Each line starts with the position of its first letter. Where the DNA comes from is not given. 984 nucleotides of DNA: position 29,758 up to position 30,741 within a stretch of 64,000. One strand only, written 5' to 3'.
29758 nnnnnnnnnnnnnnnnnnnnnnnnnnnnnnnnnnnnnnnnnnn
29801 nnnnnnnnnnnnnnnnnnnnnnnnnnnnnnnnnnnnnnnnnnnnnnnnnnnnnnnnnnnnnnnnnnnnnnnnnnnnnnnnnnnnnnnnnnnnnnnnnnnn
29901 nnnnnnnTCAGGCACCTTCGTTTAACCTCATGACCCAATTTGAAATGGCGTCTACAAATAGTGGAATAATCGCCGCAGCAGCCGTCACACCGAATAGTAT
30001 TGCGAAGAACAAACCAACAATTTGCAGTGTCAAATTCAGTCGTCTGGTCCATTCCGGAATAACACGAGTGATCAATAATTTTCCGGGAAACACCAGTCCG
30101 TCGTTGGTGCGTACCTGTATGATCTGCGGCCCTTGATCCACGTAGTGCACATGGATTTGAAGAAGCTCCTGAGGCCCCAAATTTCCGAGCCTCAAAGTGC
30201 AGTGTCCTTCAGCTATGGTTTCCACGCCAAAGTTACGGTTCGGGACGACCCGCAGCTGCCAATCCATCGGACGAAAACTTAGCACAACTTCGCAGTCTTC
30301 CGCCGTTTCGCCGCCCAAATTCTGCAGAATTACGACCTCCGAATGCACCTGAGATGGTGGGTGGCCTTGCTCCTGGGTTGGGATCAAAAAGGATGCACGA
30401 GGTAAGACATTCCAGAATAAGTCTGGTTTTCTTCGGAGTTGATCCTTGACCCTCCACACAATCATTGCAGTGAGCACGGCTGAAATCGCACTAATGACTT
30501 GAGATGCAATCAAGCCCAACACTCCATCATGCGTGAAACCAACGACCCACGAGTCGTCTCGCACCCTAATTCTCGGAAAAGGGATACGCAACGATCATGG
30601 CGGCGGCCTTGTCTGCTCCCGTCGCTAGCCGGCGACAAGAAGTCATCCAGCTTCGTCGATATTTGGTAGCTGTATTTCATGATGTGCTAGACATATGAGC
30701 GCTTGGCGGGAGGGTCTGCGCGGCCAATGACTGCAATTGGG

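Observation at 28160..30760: Low-GC 2.6-kb islet with three orphan genes between housekeeping genes: candidate undescribed (possibly defence-like) module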

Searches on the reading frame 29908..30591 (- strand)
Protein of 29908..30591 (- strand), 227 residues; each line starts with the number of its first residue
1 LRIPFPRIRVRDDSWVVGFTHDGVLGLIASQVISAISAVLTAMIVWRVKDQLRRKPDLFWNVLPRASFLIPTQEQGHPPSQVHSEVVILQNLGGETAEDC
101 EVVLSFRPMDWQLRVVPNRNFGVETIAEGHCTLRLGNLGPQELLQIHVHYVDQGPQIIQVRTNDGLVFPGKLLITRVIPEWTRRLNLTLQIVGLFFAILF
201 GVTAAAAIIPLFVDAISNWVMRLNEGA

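Call 3: search_protein_families(library=pfam, proteins=[window:29908-30591:-], max_evalue=1)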
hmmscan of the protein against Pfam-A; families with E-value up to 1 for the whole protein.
window:29908-30591:- (227 aa): 0 families

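Call 4: search_protein_families(library=padloc, proteins=[window:29908-30591:-], max_evalue=1)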
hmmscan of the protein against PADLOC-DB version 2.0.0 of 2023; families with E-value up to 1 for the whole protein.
window:29908-30591:- (227 aa): 0 families

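Call 5: search_protein_families(library=ncbifam, proteins=[window:29908-30591:-], max_evalue=1)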
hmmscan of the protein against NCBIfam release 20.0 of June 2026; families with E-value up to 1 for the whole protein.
window:29908-30591:- (227 aa): 1 family
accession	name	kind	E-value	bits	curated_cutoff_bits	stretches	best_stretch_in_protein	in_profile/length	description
NF046089.1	CD3337_EF1877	subfamily_domain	0.13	11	120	1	185-223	325-363/450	CD3337/EF1877 family mobilome membrane protein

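Call 8: search_protein_families(library=phrogs, proteins=[window:29908-30591:-], max_evalue=1)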
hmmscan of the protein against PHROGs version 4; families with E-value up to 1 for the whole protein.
window:29908-30591:- (227 aa): 1 family
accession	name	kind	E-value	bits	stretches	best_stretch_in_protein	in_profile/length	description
phrog_14388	-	moron, auxiliary metabolic gene and host takeover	0.2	13.2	0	181-221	8-44/82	membrane protein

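Call 13: find_homologous_proteins(query=window:29908-30591:-)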
Query window:29908-30591:- (227 aa): 1 proteins with E <= 0.001 among 359 candidates.
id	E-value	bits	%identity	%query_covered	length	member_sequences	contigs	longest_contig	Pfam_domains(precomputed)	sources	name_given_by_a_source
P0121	1.5e-128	445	100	89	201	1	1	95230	-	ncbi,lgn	ncbi:MAG: hypothetical protein AAFX03_00930 [Pseudomonadota bacterium]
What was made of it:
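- The source is a metagenome-assembled genome (call 13), and the composition jump is abrupt.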

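Call 15: find_encoding_contigs(protein=P0121, flank=10000, max_places=3)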
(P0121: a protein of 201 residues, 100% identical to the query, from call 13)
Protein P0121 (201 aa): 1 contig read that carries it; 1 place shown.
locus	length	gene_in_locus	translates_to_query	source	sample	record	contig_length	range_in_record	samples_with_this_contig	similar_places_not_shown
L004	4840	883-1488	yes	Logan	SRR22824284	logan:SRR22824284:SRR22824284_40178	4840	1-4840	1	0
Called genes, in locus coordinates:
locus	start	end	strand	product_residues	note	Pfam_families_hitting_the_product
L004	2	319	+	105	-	?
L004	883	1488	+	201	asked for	-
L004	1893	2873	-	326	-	-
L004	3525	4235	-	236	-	-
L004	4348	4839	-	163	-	?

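Call 28: search_protein_representatives(protein=window:29908-30591:-)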
Query: 227 residues. Proteins with E-value up to 0.001 (for the whole library): 163; up to 1e-10: 11; up to 1e-30: 3. The best 150 are listed.
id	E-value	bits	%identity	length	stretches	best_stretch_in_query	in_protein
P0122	2.5e-54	200.6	48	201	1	30-222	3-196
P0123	3.9e-46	173.8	44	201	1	32-219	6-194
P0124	7.1e-44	166.4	41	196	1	28-213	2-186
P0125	8.1e-23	97.5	36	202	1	30-220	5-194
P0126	3.4e-21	92.2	35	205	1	36-208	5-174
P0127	6.0e-14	68.5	31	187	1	22-197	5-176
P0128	7.7e-14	68.1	29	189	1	52-207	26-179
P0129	3.1e-12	62.9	33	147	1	29-167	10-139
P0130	5.7e-12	62.0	33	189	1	31-208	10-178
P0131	7.7e-11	58.3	24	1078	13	109-146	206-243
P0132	9.7e-11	58.0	30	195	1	44-206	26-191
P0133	2.0e-10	56.9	26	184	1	31-199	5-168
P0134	3.3e-10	56.3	30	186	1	43-202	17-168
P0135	3.7e-10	56.1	30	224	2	81-205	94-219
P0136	3.9e-10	56.0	28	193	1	33-198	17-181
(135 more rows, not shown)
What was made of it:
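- Checked: They favour TTG 30513 for C (201 aa), because relatives align from query residue about 28 onward (call 28) and the NCBI/Logan call is 201 aa (calls 13, 15).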

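Call 33: search_protein_families(library=pfam, alignment_id=A2, max_evalue=0.01)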
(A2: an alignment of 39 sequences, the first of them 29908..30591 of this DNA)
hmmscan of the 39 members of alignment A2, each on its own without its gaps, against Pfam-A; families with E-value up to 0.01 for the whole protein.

A. member 1, window:29908-30591:- (227 aa): 0 families

B. families by the number of members that match (of 39 scanned): 1 family
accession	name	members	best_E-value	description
PF15701.10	DUF4668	1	0.0067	Domain of unknown function (DUF4668)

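Call 34: search_protein_families(library=padloc, alignment_id=A2, max_evalue=0.01)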
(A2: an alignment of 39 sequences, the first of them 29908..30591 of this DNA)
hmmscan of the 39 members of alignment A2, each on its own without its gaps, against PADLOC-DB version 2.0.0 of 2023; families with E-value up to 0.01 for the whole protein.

A. member 1, window:29908-30591:- (227 aa): 0 families

B. families by the number of members that match (of 39 scanned): 0 families
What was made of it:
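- On Known anti-phage defence systems (PADLOC-DB v2.0.0): No hits for 39 C-family members (call 34).
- Closest known: Bitopic or hairpin membrane proteins with Ig/CBM-like beta-sandwich domains. Different: There is no sequence-family match (calls 3, 33, 34).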

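Call 35: list_cluster_members(proteins=[P0122, P0123, P0124, P0125, P0126, P0127, P0128, P0130, P0132, P0133])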
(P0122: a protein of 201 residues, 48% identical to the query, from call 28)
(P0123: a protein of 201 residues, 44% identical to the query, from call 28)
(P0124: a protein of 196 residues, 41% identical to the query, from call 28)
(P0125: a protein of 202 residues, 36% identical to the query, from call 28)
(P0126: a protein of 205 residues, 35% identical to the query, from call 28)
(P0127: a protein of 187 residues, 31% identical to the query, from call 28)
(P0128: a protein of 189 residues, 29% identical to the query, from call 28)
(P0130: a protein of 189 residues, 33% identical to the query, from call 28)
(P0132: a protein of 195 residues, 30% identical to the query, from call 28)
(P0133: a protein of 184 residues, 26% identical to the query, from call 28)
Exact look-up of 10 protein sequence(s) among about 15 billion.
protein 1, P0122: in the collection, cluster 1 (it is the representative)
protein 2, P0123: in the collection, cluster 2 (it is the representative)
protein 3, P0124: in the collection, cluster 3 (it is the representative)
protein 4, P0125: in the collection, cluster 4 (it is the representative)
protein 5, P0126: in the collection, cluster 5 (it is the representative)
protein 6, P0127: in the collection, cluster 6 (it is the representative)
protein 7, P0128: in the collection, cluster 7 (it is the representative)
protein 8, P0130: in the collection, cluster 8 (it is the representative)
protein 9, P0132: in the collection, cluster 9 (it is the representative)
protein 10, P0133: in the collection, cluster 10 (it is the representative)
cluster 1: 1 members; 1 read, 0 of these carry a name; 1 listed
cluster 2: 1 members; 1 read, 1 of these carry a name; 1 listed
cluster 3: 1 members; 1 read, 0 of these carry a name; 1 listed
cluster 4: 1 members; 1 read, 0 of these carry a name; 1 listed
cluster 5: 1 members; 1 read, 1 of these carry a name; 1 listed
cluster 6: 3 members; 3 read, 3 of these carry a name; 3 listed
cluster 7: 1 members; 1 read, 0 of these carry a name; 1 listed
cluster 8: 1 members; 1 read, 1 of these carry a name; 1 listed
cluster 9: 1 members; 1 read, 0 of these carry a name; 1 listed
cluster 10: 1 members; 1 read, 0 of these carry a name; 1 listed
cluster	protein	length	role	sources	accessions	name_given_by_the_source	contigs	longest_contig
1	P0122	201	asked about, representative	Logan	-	-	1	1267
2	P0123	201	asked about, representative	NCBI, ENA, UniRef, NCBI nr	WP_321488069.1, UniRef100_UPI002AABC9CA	hypothetical protein [uncultured Hyphomonas sp.] | hypothetical protein n=1 Tax=uncultured Hyphomonas sp. TaxID=225298 RepID=UPI002AABC9CA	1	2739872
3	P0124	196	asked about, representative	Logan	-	-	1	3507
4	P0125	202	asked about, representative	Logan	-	-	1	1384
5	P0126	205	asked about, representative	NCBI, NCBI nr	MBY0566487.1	MAG: hypothetical protein K2P70_04210 [Hyphomonadaceae bacterium] | hypothetical protein [Hyphomonadaceae bacterium]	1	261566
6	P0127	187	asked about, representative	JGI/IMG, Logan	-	hypothetical protein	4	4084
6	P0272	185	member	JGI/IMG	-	hypothetical protein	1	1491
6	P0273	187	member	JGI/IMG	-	hypothetical protein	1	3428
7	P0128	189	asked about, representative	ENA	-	-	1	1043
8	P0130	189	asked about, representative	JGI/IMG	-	hypothetical protein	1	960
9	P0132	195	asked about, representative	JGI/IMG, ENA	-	-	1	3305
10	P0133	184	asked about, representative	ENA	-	-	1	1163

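Call 36: find_encoding_contigs(protein=P0123, flank=8000, max_places=2)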
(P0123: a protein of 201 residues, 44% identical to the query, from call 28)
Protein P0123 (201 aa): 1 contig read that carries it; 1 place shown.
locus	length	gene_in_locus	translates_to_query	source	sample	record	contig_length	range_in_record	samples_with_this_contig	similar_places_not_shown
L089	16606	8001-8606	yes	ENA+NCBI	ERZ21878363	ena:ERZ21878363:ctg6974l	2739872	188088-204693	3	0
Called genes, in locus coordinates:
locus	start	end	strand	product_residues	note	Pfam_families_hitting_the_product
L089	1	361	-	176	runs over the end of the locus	PF00156:Pribosyltran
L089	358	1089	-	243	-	PF13717:Zn_ribbon_4, PF13719:Zn_ribbon_5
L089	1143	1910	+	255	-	PF00005:ABC_tran, PF13304:AAA_21 (weak)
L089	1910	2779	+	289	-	-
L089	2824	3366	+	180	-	PF02698:DUF218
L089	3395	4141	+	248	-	PF01553:Acyltransferase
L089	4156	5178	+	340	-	PF09898:DUF2125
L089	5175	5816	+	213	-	PF00730:HhH-GPD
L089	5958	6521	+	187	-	PF01844:HNH, PF14279:HNH_5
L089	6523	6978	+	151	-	-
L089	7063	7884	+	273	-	PF00149:Metallophos, PF12850:Metallophos_2 (faint)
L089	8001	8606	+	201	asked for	-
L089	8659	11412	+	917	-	PF22527:DEXQc_Suv3, PF00271:Helicase_C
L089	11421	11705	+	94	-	PF01479:S4 (weak)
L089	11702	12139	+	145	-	PF05099:TerB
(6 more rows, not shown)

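Call 37: find_encoding_contigs(protein=P0126, flank=8000, max_places=2)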
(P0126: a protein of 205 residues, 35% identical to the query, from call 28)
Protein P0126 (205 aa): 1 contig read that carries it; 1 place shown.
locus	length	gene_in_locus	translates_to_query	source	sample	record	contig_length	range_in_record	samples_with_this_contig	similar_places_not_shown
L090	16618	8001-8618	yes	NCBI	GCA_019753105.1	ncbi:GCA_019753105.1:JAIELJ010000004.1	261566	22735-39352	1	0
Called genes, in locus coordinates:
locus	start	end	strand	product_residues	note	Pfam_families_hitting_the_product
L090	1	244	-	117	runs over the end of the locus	PF06052:3-HAO, PF00190:Cupin_1 (weak), PF07883:Cupin_2, PF02311:AraC_binding (faint)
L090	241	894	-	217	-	PF01612:DNA_pol_A_exo1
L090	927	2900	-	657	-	PF07715:Plug, PF00593:TonB_dep_Rec_b-barrel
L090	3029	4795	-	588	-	-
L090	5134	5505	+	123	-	PF08797:HIRAN (weak)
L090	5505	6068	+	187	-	-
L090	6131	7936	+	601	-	PF00009:GTP_EFTU, PF03144:GTP_EFTU_D2, PF14492:EFG_III (faint), PF00679:EFG_C, PF06421:LepA_C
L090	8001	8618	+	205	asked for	-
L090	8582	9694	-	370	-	-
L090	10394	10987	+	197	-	-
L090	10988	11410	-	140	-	-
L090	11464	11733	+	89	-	-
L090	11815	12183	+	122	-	PF07237:DUF1428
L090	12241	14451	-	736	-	PF01432:Peptidase_M3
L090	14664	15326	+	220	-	-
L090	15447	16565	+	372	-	-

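Call 40: find_encoding_contigs(protein=P0124, flank=5000, max_places=2)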
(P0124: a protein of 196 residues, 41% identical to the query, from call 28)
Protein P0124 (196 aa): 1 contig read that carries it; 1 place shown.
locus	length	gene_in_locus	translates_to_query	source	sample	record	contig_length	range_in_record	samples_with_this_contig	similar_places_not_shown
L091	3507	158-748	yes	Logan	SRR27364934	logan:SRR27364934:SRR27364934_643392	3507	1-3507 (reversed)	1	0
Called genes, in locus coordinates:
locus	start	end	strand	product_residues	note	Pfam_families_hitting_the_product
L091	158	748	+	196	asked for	-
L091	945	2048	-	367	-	-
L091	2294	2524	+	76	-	-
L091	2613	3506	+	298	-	?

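Call 41: find_encoding_contigs(protein=P0122, flank=5000, max_places=2)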
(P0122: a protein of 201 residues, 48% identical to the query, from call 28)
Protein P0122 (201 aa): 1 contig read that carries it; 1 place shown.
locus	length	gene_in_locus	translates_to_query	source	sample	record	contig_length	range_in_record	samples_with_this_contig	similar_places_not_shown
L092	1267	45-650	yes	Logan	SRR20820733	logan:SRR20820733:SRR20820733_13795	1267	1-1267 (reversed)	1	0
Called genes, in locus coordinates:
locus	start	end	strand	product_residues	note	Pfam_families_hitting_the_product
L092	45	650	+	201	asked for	-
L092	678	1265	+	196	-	?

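Call 49: predict_structure(alignment_id=A2)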
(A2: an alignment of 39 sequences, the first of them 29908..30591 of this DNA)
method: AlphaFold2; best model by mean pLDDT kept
length: 227 residues; sequences in the alignment: 39
mean_pLDDT: 93.1   pTM: 0.70
mean pLDDT of the five models: 93.1, 92.9, 92.9, 92.2, 91.7
residues with pLDDT >= 90: 194; 70-90: 18; 50-70: 15; < 50: 0
segments of 3 or more residues with pLDDT < 50: none
pLDDT, mean of each block of 10 residues (from residue 1): 70 61 82 96 97 97 97 95 98 98 97 96 96 98 98 96 97 92 98 98 98 97 92
secondary structure, 60 per line:
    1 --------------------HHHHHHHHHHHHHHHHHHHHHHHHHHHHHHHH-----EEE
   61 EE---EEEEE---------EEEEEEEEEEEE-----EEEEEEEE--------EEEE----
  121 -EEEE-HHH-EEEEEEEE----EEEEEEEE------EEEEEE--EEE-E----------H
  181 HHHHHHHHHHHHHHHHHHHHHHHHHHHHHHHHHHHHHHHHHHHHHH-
elements in order: H21-52 E58-62 E66-70 E80-91 E97-104 E113-116 E122-125 E131-138 E143-150 E157-162 E165-167 H180-226
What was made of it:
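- Its model has pLDDT 93 with two long helices and a sandwich (call 49).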

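Call 54: fold_search(model_id=the predicted structure, library=pdb)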
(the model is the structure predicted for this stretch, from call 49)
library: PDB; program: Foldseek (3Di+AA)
matches with E <= 10: 1170; with E <= 0.001: 5
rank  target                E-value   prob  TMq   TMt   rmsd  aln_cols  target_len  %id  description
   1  6qfs_B                1.3e-04  1.00  0.27  0.45   5.8       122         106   11  Chargeless variant of the Cellulose-binding domain from Cellulomonas fimi (released 2019-12-18)
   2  6qfs_A                1.5e-04  1.00  0.28  0.50   5.7       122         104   11  Chargeless variant of the Cellulose-binding domain from Cellulomonas fimi (released 2019-12-18)
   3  6ezr_A                3.7e-04  1.00  0.29  0.12   7.1       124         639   11  Crystal structure of GH20 Exo beta-N-Acetylglucosaminidase from Vibrio harveyi (released 2018-12-12)
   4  6qfs_F                3.7e-04  1.00  0.27  0.48   5.8       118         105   11  Chargeless variant of the Cellulose-binding domain from Cellulomonas fimi (released 2019-12-18)
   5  6ezt_A                4.4e-04  1.00  0.29  0.12   7.1       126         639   13  Crystal structure of GH20 Exo beta-N-Acetylglucosaminidase D437A inactive mutant from Vibrio harveyi (released 2018-12-12)
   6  3ndy_E                1.6e-03  1.00  0.27  0.47   6.8       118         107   12  The structure of the catalytic and carbohydrate binding domain of endoglucanase D from Clostridium cellulovorans (released 2010-09-08)
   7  6sl4_A                1.6e-03  1.00  0.27  0.36   7.0       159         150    9  The unique CBM-Cthe_0271 of Ruminiclostridium thermocellum (released 2020-03-18)
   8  5lg6_A                2.1e-03  0.99  0.21  0.08   7.7       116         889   11  Structure of the deglycosylated porcine aminopeptidase N ectodomain (released 2017-04-12)
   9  6bt9_B                2.8e-03  1.00  0.26  0.11   6.7       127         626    9  Chitinase ChiA74 from Bacillus thuringiensis (released 2019-03-06)
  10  6xx1_D                3.6e-03  1.00  0.26  0.36   7.4       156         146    8  The unique CBM3-Clocl_1192 of Hungateiclostridium clariflavum (released 2020-05-06)
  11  8xei_A                4.2e-03  1.00  0.29  0.09   6.3       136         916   15  Cryo-EM structure of integrin ITGAV/ITGB3 complex, conformation 1 (released 2024-12-18)
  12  2rtt_MODEL_1_A        4.2e-03  1.00  0.27  0.48   6.0       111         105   14  Solution structure of the chitin-binding domain of Chi18aC from Streptomyces coelicolor (released 2014-08-27)
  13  5lg6_B                4.5e-03  0.97  0.21  0.08   7.9       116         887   13  Structure of the deglycosylated porcine aminopeptidase N ectodomain (released 2017-04-12)
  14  6k35_A                4.7e-03  0.98  0.24  0.10  14.4       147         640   13  Crystal structure of GH20 exo beta-N-acetylglucosaminidase from Vibrio harveyi in complex with NAG-thiazoline (released 2020-05-13)
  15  4nz8_A                4.7e-03  0.97  0.21  0.07   8.0       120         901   13  Crystal structure of porcine aminopeptidase-N complexed with cleaved poly-alanine (released 2013-12-25)
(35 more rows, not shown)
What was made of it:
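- Closest known: Bitopic or hairpin membrane proteins with Ig/CBM-like beta-sandwich domains. Same: The predicted sandwich of residues 58-167 matches CBM2 and chitin-binding modules at E 1e-4 (call 54).
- The sandwich resembles CBM2 or chitin-binding domains (call 54).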

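Call 71: search_dna_similar(query=window:29908-30513:-, collection=plasmids, mode=protein, max_evalue=0.01, max_rows=15)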
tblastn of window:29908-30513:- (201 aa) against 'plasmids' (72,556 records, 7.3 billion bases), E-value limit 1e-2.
No match.

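Call 75: find_related_loci(query=A4, collection=viral_contigs, flank=6000)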
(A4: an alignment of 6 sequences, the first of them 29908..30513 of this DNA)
Query A4 (201 aa) in viral_contigs; peptide patterns used: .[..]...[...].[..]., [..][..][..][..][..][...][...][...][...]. (x = any residue, [..] = any of these).
21 stretches matched a pattern, but none encodes a relative of the query by tblastn (E <= 1e-3).
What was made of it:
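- Tried and rejected: C was searched against plasmids and viral contigs, with no match (calls 71, 75).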

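Call 78: search_protein_families(library=pfam, proteins=[L090:8582-9694:-, L092:678-1265:+], max_evalue=0.01)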
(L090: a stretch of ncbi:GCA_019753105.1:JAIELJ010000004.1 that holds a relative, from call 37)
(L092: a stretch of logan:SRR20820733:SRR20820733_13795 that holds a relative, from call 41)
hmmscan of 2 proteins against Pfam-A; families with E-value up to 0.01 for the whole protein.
L090:8582-9694:- (370 aa): 0 families

L092:678-1265:+ (196 aa): 0 families
